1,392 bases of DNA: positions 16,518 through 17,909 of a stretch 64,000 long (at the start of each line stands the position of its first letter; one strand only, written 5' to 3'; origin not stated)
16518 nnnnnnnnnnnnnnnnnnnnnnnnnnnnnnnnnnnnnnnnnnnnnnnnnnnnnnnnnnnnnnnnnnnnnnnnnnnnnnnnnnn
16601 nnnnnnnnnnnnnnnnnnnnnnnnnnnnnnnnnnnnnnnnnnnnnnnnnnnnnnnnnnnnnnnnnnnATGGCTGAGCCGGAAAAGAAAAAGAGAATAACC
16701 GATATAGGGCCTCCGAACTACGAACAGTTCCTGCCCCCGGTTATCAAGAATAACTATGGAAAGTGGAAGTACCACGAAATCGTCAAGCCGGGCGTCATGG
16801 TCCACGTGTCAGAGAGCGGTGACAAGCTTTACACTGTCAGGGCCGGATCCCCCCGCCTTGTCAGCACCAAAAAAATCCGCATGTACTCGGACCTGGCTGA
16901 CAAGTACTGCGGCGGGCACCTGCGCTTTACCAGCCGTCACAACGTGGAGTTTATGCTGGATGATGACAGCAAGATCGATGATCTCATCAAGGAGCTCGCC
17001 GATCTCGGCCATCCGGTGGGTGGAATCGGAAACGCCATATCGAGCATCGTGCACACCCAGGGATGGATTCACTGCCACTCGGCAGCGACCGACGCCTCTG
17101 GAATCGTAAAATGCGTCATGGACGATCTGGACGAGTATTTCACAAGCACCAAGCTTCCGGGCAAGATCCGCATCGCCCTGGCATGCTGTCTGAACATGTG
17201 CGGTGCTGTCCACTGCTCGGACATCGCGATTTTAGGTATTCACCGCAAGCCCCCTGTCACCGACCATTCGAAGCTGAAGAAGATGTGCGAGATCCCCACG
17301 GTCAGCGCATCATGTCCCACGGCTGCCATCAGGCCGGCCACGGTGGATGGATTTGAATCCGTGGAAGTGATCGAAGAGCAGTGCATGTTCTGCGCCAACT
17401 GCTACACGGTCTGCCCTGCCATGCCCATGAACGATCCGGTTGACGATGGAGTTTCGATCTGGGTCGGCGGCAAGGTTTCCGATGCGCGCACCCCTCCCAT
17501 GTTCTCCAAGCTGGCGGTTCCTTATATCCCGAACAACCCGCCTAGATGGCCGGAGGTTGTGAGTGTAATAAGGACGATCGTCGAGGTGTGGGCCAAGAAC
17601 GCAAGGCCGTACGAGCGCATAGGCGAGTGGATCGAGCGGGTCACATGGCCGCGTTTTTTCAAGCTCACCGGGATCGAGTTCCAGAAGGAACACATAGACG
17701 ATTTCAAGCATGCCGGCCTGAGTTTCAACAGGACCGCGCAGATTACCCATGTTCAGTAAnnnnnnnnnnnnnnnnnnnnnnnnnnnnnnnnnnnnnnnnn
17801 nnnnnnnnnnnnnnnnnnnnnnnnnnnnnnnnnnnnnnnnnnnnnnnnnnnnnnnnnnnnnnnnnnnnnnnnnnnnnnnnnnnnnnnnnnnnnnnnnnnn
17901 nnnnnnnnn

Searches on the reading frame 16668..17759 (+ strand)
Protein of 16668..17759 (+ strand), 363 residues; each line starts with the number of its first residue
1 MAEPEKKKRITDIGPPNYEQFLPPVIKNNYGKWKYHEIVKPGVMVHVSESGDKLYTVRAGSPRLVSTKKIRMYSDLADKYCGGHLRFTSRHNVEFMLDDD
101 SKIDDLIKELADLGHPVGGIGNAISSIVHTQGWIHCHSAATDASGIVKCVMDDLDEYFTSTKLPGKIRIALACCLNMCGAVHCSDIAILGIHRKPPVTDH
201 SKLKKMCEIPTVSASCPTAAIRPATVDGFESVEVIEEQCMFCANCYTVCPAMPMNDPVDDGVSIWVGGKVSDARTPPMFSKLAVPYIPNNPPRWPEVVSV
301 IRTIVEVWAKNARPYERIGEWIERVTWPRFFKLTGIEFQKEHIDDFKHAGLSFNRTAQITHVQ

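Call 91: search_protein_families(library=pfam, proteins=[window:16668-17759:+], max_evalue=0.001)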
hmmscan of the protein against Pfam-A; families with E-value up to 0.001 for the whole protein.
window:16668-17759:+ (363 aa): 4 families
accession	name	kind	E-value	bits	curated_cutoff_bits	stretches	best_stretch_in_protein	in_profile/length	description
PF01077.27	NIR_SIR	-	3.9e-34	117.8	27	1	121-340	2-156/158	Nitrite and sulphite reductase 4Fe-4S domain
PF03460.22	NIR_SIR_ferr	-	8.8e-13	48.2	24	1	46-112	1-68/69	Nitrite/Sulfite reductase ferredoxin-like half domain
PF12838.12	Fer4_7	-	3.7e-05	24.5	27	1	214-251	10-50/52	4Fe-4S dicluster domain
PF25160.1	LdpA_Fe-S-bd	-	0.0003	20.9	27.6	1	207-251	5-40/49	LdpA Fe-S cluster-binding domain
